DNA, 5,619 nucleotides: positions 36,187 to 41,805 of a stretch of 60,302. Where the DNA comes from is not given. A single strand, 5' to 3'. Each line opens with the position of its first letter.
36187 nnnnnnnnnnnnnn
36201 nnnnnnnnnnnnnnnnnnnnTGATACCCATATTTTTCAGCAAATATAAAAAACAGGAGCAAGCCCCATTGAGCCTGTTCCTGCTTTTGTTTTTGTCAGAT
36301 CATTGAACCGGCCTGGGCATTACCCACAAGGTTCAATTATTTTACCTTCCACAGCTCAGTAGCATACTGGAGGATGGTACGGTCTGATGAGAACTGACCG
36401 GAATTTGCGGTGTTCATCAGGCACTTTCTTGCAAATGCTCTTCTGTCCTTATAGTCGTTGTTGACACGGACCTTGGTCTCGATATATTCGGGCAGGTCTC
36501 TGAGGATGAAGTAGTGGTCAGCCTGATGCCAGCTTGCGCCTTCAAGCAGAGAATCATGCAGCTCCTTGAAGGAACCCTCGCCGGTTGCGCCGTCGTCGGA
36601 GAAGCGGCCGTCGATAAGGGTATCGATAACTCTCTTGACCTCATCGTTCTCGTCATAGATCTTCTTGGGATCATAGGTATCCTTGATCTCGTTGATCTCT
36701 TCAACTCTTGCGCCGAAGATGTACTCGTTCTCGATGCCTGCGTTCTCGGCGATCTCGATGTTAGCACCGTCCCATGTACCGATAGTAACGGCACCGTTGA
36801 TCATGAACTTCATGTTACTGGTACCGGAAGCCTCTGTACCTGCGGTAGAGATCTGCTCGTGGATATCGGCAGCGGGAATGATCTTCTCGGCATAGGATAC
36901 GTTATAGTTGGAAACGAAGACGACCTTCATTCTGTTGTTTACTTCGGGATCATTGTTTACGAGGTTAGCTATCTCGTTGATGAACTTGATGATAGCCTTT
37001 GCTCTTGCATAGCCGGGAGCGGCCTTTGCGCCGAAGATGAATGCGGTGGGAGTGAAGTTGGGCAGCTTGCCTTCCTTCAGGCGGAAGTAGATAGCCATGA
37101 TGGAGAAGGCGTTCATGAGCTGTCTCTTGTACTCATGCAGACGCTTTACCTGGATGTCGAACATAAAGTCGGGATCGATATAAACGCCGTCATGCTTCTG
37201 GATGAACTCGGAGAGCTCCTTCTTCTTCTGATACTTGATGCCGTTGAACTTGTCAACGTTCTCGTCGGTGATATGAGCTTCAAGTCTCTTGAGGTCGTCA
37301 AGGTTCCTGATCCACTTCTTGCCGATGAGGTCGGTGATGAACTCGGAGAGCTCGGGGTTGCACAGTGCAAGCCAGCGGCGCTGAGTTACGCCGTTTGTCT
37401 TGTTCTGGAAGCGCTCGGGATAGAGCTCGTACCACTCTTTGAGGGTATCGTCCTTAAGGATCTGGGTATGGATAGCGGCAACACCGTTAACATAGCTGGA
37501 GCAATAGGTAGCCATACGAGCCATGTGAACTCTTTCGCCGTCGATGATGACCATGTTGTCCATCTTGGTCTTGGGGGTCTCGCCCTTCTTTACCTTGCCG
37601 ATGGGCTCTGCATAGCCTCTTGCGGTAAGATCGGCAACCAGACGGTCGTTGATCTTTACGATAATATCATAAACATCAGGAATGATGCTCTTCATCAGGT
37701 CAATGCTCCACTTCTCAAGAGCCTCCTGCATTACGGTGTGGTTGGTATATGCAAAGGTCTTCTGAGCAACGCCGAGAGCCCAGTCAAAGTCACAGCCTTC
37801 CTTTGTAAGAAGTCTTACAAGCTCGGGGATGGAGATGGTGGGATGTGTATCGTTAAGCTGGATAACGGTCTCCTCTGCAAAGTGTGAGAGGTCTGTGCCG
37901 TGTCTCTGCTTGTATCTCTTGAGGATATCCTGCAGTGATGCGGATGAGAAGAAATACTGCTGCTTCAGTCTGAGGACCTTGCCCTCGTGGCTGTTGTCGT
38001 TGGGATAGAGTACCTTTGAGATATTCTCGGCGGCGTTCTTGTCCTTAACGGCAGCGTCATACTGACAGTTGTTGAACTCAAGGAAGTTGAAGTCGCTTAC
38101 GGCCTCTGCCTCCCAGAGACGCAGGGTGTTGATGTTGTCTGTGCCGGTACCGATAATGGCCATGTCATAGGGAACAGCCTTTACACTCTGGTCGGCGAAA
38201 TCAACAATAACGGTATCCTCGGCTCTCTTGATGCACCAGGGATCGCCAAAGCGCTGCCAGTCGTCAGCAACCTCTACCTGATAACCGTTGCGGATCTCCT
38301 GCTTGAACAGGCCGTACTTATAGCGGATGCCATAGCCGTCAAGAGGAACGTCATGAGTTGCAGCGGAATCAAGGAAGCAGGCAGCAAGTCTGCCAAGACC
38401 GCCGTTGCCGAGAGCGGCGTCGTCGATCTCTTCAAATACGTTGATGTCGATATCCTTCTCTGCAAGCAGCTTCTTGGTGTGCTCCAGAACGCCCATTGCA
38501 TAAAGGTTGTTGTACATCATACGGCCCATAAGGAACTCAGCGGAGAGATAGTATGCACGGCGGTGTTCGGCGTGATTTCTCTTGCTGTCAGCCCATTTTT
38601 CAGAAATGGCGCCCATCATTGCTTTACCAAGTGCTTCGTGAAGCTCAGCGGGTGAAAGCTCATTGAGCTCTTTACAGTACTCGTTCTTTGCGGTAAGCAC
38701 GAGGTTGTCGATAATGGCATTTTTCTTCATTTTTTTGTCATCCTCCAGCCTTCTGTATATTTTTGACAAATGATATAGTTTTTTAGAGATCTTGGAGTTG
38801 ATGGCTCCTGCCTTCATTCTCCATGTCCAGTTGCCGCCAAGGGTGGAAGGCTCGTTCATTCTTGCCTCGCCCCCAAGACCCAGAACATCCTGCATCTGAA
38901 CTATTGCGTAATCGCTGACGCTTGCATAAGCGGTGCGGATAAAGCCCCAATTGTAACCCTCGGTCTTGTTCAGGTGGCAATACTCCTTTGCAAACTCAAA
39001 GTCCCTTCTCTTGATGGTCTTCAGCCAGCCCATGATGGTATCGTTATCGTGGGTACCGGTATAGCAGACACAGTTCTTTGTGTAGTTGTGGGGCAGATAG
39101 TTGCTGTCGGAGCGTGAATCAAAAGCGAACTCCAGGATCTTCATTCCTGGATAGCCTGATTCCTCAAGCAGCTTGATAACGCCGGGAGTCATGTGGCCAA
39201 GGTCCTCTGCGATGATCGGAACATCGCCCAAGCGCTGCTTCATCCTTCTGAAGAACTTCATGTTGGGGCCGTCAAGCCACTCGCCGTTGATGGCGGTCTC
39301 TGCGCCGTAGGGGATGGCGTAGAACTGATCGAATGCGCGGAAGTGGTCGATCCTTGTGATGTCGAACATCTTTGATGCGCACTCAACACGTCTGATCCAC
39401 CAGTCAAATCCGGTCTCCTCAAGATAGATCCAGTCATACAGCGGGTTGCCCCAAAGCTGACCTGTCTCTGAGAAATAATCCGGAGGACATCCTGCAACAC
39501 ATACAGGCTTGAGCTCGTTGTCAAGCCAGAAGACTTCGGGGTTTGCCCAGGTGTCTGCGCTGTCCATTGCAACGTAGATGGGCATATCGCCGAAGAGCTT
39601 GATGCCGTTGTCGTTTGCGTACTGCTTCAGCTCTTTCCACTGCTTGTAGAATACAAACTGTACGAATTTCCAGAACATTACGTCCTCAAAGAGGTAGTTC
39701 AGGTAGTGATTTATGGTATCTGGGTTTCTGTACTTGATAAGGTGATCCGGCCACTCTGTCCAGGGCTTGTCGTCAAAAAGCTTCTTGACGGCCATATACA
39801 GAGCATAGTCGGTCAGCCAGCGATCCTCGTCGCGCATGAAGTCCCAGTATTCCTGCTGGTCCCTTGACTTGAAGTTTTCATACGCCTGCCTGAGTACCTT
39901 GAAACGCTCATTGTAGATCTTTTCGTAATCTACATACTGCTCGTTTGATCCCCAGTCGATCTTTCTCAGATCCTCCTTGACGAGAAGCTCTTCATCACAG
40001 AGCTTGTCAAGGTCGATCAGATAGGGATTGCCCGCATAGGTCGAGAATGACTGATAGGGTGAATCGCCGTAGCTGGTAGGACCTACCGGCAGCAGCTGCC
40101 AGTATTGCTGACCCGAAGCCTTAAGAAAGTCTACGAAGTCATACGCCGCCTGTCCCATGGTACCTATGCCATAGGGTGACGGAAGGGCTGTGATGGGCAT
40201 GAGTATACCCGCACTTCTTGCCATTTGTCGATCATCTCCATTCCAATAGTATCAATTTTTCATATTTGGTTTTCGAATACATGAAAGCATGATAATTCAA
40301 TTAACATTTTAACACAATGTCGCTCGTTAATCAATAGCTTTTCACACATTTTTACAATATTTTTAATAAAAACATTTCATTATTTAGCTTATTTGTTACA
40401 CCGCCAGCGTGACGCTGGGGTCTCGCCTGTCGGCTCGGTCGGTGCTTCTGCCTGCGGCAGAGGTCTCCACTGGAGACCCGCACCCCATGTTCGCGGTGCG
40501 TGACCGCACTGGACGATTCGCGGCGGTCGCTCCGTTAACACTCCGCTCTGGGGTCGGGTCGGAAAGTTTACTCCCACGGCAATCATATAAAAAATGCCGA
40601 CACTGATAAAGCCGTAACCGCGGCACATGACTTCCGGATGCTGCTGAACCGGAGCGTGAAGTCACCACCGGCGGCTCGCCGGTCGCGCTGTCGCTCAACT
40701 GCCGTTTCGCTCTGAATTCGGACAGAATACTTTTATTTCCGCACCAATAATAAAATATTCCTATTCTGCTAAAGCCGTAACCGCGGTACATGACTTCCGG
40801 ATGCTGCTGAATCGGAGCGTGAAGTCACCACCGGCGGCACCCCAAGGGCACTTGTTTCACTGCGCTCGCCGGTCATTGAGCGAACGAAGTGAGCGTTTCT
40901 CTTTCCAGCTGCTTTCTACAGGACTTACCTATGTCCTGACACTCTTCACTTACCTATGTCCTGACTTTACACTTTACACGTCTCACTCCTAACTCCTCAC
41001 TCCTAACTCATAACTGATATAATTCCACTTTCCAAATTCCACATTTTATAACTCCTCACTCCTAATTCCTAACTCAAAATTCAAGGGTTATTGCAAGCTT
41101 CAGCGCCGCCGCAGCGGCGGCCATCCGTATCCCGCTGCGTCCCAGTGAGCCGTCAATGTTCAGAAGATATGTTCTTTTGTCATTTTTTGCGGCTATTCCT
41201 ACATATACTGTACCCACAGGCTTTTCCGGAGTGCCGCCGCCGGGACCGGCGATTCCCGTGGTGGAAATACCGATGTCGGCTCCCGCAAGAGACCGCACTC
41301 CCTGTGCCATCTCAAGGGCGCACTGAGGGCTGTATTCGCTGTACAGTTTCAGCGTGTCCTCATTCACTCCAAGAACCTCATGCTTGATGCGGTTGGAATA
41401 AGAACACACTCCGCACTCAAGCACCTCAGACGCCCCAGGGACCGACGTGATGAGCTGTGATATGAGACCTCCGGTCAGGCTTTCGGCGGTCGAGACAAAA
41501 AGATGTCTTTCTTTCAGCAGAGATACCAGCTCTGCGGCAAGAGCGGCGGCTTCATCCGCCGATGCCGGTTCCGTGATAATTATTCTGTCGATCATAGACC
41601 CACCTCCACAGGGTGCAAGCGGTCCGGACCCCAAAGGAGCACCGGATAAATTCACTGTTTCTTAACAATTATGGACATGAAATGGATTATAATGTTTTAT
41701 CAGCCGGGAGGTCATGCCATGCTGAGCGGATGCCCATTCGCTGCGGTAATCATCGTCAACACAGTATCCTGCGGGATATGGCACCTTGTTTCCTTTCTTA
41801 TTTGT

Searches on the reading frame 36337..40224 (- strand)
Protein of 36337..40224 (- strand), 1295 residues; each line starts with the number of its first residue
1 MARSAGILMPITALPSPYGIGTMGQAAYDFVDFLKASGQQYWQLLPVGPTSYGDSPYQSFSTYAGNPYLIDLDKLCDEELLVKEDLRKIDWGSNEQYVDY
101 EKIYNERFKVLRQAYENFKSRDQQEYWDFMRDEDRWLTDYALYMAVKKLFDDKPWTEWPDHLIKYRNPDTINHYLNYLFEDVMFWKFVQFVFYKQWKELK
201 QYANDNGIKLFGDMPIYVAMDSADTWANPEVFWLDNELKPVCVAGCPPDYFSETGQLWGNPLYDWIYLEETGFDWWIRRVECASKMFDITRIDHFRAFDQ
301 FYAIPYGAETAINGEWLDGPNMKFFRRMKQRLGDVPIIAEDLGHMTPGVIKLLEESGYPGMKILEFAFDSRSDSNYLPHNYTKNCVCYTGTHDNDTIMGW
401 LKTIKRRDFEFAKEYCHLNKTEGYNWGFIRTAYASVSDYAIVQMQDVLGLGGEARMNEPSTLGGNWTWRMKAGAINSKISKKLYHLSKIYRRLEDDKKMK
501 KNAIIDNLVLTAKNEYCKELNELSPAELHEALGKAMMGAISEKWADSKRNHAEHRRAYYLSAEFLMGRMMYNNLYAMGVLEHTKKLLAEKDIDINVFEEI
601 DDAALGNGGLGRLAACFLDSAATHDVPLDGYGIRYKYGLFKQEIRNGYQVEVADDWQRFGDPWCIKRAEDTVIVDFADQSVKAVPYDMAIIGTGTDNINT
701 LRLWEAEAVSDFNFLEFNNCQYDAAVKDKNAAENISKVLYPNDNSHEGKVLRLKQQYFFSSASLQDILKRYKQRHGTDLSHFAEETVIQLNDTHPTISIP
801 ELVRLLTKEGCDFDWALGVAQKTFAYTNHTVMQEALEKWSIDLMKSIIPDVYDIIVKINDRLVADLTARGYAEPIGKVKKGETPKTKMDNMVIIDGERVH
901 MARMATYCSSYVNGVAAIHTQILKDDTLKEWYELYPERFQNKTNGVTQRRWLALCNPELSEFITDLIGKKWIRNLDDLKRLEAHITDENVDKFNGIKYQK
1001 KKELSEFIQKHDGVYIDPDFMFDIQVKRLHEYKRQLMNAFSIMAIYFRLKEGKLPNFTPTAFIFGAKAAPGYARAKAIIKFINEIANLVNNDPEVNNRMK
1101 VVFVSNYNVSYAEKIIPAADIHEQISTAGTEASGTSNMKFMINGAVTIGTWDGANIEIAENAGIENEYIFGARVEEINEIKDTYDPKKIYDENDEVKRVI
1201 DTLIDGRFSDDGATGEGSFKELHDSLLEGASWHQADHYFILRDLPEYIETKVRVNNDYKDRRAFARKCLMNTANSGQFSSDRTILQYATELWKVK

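Call 11: search_protein_families(library=ncbifam, proteins=[window:36337-40224:-])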
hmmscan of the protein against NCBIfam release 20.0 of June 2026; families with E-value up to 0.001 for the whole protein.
window:36337-40224:- (1295 aa): 14 families
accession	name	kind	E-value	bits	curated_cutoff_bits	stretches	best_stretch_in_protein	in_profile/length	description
TIGR02093.1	P_ylase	subfamily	6.3e-304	1010.2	552.9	1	502-1294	3-804/804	glycogen/starch/alpha-glucan family phosphorylase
NF011561.0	PRK14985.1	equivalog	2.3e-225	750.4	1273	1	500-1295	7-799/800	maltodextrin phosphorylase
NF011562.0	PRK14986.1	equivalog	1.3e-217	724.7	1546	1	536-1295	49-811/815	glycogen phosphorylase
NF011080.0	PRK14508.1-3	subfamily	2.3e-202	673.1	477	1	1-492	3-495/496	4-alpha-glucanotransferase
NF011078.0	PRK14508.1-1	subfamily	8.5e-198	658.2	776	1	2-497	3-501/503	4-alpha-glucanotransferase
NF011079.0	PRK14508.1-2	subfamily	1.1e-157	525.6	555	1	2-492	9-503/506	4-alpha-glucanotransferase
NF011083.0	PRK14510.1-2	equivalog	1.1e-145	486.8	1322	1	1-493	677-1185/1186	bifunctional glycogen debranching protein GlgX/4-alpha-glucanotransferase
TIGR00217.1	malQ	equivalog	1.9e-107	360.5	205.65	1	3-491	42-586/587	4-alpha-glucanotransferase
NF011081.0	PRK14508.1-4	equivalog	3.1e-86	289.8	556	1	2-482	22-516/529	4-alpha-glucanotransferase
NF008274.0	PRK11052.1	equivalog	6.8e-34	117.5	806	1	91-403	243-560/695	4-alpha-glucanotransferase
TIGR02094.1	more_P_ylases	subfamily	1.2e-32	113.5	191.7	1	607-1191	18-547/600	alpha-glucan family phosphorylase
NF011077.0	PRK14507.1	equivalog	8.7e-30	102.9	2148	1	87-402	268-590/1693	malto-oligosyltrehalose synthase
NF041129.1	maldex_phorlase_Thcocales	equivalog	3.6e-26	91.6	1500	2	784-1192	259-639/816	maltodextrin phosphorylase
NF011082.0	PRK14510.1-1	equivalog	8.4e-20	69.8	2511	1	92-404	973-1286/1410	bifunctional glycogen debranching protein GlgX/4-alpha-glucanotransferase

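Call 16: find_encoding_contigs(protein=window:36337-40224:-, flank=4000, max_places=10)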
Protein window:36337-40224:- (1295 aa): no gene with exactly this product is on record in the collection.

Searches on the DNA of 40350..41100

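Call 79: search_rna_families(source=window, start=40350, end=41100, threshold=evalue, max_evalue=1)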
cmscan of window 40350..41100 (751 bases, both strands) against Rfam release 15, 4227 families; matches with E-value up to 1: 0.
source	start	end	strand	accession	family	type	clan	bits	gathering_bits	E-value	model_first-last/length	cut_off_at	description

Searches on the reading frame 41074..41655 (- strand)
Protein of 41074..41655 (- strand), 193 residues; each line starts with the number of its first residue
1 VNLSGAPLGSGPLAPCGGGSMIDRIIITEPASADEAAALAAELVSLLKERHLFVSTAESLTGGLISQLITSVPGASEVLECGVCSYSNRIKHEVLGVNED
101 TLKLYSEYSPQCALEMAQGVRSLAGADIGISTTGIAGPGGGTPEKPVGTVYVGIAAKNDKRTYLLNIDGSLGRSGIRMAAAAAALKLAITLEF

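Call 96: search_protein_families(library=pfam, proteins=[window:41074-41655:-], max_evalue=0.00001)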
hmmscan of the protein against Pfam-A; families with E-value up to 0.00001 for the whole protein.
window:41074-41655:- (193 aa): 1 family
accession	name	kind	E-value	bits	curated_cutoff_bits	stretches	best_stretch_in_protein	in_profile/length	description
PF02464.23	CinA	-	4.6e-52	176.2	23.5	1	38-188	3-151/155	Competence-damaged protein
